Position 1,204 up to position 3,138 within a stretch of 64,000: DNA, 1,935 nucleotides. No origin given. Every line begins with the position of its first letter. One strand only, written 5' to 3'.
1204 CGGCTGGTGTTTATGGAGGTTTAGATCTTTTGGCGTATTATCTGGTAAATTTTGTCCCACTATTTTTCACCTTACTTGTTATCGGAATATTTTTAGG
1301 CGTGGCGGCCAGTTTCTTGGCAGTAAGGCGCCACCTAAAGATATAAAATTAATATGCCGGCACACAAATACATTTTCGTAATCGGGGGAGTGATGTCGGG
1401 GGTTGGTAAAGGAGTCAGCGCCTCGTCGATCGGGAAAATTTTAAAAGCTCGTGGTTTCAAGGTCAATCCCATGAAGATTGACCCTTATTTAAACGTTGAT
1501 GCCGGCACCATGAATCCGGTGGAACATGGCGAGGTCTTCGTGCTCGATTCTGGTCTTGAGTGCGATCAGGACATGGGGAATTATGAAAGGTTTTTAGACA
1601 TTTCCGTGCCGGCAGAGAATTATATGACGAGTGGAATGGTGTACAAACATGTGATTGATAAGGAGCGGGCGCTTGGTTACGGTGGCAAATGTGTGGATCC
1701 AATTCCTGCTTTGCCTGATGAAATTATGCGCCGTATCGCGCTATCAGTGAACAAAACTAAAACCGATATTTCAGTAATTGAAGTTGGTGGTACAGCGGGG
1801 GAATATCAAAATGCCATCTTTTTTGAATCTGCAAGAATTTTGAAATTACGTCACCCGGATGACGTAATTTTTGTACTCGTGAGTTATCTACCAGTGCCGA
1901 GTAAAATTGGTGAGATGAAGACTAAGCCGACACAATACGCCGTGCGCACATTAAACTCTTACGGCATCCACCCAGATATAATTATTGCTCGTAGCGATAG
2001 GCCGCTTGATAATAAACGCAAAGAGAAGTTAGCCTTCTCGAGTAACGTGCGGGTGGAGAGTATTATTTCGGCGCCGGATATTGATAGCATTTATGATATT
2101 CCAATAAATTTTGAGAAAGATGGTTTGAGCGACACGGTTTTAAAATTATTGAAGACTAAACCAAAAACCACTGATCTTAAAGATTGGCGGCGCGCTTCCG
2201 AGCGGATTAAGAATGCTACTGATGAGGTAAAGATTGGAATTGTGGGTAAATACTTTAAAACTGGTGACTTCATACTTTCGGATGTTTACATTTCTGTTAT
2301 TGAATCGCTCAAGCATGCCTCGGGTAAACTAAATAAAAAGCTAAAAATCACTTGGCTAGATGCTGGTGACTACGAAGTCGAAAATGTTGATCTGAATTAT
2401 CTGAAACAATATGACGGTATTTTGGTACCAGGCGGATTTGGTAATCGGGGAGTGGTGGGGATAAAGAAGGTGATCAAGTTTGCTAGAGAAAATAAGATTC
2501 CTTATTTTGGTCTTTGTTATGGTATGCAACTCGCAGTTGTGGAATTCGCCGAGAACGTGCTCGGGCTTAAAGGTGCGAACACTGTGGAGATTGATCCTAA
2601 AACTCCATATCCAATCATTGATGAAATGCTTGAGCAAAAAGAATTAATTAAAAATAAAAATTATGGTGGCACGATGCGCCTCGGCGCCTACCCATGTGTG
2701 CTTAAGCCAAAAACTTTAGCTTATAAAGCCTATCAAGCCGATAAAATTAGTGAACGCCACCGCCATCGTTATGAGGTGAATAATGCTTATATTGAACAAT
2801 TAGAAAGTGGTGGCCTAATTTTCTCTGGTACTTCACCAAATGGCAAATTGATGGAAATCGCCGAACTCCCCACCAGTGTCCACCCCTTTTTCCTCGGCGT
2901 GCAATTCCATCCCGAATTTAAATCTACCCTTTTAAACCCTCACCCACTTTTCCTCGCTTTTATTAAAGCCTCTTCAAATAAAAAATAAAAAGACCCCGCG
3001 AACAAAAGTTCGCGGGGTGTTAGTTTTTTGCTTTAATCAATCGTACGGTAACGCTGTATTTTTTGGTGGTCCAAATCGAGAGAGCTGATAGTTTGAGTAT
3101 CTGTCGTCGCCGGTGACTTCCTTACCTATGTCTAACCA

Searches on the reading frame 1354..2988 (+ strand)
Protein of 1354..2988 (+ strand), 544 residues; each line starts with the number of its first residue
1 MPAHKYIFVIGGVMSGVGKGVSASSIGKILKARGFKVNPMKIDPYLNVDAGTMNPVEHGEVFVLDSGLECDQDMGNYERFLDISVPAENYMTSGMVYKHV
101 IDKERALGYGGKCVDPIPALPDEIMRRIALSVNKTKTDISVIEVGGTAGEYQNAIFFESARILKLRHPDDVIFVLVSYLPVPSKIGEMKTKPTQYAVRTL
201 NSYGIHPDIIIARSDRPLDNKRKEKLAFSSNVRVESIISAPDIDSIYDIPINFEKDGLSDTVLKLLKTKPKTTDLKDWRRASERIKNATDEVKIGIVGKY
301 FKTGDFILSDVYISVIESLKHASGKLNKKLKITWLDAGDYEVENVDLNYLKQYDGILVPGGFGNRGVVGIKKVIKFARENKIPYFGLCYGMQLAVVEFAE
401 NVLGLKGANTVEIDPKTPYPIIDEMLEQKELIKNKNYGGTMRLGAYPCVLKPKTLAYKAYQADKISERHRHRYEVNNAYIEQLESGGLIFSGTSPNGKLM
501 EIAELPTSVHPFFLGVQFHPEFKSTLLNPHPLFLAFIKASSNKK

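Call 64: search_protein_families(library=ncbifam, proteins=[window:1354-2988:+], max_evalue=0.00001)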
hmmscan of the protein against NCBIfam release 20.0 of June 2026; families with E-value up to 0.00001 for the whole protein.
window:1354-2988:+ (544 aa): 4 families
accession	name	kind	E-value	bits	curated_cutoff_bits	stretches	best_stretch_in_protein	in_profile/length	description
NF003792.0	PRK05380.1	equivalog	3.2e-199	663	308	1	4-543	3-529/534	CTP synthase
TIGR00337.1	PyrG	equivalog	4e-196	652.7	462.75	1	4-539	3-526/526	glutamine hydrolyzing CTP synthase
NF004836.1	PRK06186.1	equivalog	3.6e-38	131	260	1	293-540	2-227/228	CTP synthase C-terminal region-related (seleno)protein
NF001975.0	PRK00758.1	equivalog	9.7e-06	25.3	198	0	344-402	34-89/185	GMP synthase subunit A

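Call 65: find_homologous_proteins(query=window:1354-2988:+, max_evalue=1e-100)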
Query window:1354-2988:+ (544 aa): 8000 proteins with E <= 1e-100 among 8000 candidates; the best 120 are listed.
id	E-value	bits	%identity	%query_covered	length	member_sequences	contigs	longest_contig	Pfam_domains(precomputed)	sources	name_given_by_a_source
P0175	0.0e+0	1232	100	100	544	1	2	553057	PF06418.21,PF00117.35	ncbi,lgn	-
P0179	0.0e+0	1041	86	97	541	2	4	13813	PF06418.21,PF00117.35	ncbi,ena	-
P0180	5.1e-280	948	76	99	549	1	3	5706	PF06418.21,PF00117.35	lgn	-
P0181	2.5e-279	945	76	99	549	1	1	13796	PF06418.21,PF00117.35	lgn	-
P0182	1.5e-278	943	76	99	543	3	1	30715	PF06418.21,PF00117.35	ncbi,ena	-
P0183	1.9e-278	942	74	100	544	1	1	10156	PF01656.30,PF06418.21,PF00117.35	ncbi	-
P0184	6.3e-276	934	74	99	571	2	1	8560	PF07722.20,PF01656.30,PF06418.21,PF00117.35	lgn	-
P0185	9.0e-276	934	74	99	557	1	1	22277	PF07722.20,PF01656.30,PF06418.21,PF00117.35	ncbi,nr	ncbi:MAG: CTP synthase [Candidatus Pacebacteria bacterium]|nr:CTP synthase [Candidatus Paceibacterot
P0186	4.2e-275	931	74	100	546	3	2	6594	PF07722.20,PF01656.30,PF06418.21,PF00117.35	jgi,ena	-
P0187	8.1e-275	931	75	99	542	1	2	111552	PF01656.30,PF06418.21,PF00117.35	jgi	-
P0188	3.0e-274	929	74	99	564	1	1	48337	PF07722.20,PF01656.30,PF06418.21,PF00117.35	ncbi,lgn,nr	ncbi:MAG: CTP synthase [bacterium]|nr:CTP synthase [bacterium]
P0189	4.0e-274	928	75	99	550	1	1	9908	PF06418.21,PF00117.35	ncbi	-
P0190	5.1e-274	928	73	100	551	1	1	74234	PF01656.30,PF06418.21,PF00117.35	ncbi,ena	-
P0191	8.3e-274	927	74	99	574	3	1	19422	PF07722.20,PF01656.30,PF06418.21,PF00117.35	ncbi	-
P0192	8.7e-274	927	73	100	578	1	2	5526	PF07722.20,PF06418.21,PF00117.35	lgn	-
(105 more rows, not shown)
